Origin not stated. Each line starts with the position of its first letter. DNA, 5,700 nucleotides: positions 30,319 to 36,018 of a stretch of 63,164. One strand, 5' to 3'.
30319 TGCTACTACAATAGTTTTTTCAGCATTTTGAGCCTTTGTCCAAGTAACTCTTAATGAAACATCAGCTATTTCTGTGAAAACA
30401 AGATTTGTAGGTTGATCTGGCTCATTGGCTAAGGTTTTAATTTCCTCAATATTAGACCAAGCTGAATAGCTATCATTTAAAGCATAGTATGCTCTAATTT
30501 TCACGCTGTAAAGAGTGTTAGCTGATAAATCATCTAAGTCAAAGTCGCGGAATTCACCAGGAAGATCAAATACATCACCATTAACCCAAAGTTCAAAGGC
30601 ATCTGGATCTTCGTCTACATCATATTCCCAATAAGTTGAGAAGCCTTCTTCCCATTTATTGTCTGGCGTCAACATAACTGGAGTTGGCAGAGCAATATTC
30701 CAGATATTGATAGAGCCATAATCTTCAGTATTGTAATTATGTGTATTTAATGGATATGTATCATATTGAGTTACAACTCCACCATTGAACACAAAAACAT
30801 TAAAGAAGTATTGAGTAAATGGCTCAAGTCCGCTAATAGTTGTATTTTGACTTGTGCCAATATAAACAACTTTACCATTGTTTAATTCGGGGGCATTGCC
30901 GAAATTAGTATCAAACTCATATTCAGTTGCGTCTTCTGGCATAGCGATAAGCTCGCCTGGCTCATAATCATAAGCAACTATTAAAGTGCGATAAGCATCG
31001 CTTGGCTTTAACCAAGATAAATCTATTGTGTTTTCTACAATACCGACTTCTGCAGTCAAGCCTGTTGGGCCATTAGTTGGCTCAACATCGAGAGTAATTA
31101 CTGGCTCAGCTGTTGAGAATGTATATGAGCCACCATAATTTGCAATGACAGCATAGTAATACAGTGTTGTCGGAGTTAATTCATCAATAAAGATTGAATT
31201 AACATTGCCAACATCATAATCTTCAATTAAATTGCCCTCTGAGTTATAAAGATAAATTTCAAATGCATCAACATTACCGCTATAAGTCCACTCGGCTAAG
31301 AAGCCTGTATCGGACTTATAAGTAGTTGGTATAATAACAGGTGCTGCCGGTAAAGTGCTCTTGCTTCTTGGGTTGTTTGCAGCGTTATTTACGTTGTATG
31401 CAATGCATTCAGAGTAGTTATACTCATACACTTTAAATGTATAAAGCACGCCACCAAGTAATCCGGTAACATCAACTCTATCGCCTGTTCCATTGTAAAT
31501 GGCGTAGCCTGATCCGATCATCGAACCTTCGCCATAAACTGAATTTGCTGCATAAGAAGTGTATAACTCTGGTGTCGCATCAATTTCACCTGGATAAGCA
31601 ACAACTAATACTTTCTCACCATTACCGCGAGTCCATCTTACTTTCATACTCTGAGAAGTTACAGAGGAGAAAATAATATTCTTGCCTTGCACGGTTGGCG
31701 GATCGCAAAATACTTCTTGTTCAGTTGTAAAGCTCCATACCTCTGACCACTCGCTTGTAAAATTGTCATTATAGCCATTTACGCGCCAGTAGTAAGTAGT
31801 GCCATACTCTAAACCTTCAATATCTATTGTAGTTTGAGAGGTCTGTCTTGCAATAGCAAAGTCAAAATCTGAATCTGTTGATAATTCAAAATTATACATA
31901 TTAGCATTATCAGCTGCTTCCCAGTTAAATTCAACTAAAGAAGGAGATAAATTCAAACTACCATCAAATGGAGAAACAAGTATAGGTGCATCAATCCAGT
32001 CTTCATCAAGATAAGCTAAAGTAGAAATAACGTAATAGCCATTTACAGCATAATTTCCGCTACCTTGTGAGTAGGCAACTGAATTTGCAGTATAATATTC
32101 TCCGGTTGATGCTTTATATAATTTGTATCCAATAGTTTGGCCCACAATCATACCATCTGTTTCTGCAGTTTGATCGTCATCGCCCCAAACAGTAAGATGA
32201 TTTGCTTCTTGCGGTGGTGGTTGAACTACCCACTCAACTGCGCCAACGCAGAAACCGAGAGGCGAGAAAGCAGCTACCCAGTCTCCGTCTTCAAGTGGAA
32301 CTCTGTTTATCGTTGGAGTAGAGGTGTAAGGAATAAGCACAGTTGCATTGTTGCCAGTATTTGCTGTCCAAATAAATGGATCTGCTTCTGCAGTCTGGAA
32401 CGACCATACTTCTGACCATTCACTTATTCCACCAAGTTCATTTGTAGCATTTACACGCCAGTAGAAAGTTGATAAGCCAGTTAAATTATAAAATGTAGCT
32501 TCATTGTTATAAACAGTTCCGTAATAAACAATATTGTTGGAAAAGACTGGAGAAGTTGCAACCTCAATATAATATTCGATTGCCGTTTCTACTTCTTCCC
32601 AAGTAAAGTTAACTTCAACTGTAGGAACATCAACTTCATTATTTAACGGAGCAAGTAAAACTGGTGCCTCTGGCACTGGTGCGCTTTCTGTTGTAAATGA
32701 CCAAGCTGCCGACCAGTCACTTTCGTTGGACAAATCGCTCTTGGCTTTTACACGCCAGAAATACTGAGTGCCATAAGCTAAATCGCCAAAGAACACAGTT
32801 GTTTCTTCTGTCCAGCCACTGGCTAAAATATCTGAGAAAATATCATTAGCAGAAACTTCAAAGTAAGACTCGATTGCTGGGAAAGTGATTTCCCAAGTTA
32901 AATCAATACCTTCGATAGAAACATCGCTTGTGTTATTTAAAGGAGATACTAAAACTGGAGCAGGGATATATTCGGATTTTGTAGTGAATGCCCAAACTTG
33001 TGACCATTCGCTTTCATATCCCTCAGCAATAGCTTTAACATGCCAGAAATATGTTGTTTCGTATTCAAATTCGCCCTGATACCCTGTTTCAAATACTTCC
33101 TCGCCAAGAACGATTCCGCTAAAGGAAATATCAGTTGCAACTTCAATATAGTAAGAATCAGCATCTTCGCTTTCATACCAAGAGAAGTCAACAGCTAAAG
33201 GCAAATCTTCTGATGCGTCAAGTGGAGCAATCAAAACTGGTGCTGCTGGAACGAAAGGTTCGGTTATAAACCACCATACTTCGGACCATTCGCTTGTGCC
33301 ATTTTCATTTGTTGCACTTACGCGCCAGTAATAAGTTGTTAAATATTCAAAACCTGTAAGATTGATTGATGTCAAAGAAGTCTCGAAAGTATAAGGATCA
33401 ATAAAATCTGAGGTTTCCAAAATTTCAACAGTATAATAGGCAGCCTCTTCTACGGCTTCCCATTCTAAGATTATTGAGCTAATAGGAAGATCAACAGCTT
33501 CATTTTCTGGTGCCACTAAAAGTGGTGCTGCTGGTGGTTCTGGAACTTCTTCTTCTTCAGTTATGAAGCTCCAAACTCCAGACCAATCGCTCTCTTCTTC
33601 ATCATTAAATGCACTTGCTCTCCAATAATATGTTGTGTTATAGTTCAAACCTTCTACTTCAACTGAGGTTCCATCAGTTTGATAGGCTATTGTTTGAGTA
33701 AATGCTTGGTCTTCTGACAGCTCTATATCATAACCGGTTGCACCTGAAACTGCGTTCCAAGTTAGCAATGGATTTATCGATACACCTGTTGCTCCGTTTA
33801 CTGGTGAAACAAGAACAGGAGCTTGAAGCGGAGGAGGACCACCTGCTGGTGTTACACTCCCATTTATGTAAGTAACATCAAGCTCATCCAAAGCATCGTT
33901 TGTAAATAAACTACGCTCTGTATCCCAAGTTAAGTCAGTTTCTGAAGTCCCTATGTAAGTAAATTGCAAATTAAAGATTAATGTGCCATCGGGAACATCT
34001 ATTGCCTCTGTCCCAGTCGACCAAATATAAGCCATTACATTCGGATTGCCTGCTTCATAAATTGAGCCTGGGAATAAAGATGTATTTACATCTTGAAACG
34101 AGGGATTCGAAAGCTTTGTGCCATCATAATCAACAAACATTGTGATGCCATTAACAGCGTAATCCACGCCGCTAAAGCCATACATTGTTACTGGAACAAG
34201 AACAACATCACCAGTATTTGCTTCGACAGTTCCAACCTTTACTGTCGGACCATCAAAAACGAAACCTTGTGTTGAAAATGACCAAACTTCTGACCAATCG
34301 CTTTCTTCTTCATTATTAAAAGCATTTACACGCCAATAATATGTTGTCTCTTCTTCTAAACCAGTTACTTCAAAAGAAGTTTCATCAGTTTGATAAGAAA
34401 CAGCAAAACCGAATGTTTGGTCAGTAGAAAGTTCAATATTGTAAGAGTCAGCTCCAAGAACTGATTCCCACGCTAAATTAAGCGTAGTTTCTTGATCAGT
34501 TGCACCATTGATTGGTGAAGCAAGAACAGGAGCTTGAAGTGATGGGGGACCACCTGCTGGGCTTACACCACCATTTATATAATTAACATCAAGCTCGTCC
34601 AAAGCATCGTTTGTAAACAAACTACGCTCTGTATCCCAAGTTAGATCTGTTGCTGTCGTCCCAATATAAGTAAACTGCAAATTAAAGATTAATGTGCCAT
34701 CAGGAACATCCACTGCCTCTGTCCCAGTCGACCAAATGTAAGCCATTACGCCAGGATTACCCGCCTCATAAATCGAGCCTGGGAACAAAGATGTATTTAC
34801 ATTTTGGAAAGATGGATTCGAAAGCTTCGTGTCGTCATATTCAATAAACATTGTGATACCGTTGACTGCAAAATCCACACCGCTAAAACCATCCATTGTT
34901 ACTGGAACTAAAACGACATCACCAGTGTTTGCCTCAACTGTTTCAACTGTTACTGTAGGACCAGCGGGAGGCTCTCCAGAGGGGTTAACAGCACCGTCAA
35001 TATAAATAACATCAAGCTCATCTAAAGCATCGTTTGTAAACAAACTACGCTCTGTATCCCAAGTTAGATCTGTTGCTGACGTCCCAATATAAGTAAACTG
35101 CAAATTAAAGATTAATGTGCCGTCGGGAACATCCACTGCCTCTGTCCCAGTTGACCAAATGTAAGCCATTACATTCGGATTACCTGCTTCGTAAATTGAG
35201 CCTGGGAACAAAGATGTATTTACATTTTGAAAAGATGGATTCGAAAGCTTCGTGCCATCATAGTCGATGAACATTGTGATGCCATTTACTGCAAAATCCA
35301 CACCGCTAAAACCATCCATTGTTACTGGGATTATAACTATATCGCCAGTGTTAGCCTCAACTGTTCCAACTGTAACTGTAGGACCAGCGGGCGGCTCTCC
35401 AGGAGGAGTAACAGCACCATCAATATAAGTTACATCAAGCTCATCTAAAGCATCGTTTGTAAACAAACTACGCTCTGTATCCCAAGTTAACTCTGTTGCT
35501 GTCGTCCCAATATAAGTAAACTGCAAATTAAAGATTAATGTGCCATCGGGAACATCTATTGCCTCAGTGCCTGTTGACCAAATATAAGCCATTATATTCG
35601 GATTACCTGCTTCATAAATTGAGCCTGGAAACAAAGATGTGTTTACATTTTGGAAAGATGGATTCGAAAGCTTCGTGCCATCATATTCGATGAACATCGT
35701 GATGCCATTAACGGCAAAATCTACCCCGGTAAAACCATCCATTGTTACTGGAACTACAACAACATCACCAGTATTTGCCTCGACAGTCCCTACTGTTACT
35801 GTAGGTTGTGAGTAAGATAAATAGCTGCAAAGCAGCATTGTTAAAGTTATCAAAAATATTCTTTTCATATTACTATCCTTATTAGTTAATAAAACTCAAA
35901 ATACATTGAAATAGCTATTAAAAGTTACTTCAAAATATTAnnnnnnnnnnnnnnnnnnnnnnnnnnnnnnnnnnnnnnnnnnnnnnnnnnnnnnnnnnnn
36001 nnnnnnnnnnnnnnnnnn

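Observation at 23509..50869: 27-kb one-strand block of secreted proteases and giant T9SS surface proteins that share unassigned modules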

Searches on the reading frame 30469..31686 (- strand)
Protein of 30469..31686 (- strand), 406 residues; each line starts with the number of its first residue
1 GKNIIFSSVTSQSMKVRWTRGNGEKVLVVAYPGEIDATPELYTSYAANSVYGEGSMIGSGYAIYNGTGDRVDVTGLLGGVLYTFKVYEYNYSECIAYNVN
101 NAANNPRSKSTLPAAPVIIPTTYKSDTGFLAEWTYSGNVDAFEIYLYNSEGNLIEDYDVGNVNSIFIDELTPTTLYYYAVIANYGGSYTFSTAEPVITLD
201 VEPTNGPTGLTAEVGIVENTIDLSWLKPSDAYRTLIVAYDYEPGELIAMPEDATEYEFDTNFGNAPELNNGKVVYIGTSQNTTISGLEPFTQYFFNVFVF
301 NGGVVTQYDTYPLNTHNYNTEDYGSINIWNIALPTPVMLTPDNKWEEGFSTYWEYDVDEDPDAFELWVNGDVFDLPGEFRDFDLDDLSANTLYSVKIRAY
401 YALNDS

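Call 12: search_protein_families(library=pfam, proteins=[window:30469-31686:-], max_evalue=1)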
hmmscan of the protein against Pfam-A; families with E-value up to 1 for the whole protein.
seq(406 aa): 3 families
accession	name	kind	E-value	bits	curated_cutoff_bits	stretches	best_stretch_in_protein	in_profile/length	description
PF00041.27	fn3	-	3.2e-17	62.9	25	4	207-303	3-72/84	Fibronectin type III domain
PF16656.11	Pur_ac_phosph_N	-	5.2e-13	49.8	30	3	217-300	11-81/93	Purple acid Phosphatase, N-terminal domain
PF10179.15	NDNF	-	7.4e-07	29.7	27.3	1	269-301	78-110/127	Neuron-derived neurotrophic factor, first Fn(III) domain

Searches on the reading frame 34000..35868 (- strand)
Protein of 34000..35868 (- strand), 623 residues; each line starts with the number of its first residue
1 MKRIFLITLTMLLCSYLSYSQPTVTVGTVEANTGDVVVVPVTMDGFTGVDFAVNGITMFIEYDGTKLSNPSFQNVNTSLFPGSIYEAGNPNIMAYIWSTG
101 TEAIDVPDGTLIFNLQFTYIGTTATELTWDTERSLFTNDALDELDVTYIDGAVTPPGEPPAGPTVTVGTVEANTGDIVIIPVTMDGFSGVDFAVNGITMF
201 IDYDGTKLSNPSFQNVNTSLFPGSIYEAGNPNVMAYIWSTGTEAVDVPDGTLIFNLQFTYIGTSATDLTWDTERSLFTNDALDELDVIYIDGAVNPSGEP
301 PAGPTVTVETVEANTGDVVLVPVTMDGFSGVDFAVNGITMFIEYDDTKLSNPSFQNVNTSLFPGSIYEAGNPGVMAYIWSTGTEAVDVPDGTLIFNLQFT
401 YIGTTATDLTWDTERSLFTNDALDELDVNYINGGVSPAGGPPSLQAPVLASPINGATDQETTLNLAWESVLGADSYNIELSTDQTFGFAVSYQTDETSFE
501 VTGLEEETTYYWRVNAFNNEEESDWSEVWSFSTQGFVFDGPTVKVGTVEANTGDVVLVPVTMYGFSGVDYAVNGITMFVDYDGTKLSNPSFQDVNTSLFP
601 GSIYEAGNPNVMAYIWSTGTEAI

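Call 20: search_solved_structures(query=window:34000-35868:-, max_evalue=0.01, show_alignments=1)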
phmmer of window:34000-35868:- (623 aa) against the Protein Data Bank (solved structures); distinct sequences matched with E-value up to 0.01: 5.
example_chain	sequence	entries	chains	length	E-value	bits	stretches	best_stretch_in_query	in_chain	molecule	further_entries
3mpc_A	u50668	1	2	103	5.9e-05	25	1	445-522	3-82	Fn3-like protein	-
1x5x_A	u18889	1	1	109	0.00023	23.1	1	445-533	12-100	Fibronectin type-III domain containing protein 3a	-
7jgt_A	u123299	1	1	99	0.00045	22.1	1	459-525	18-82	Fibronectin type-III domain-containing protein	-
7jgu_A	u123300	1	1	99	0.0023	19.8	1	459-525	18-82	Fibronectin type-III domain-containing protein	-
2db8_A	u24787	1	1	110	0.0083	17.9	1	447-532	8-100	Tripartite motif protein 9, isoform 2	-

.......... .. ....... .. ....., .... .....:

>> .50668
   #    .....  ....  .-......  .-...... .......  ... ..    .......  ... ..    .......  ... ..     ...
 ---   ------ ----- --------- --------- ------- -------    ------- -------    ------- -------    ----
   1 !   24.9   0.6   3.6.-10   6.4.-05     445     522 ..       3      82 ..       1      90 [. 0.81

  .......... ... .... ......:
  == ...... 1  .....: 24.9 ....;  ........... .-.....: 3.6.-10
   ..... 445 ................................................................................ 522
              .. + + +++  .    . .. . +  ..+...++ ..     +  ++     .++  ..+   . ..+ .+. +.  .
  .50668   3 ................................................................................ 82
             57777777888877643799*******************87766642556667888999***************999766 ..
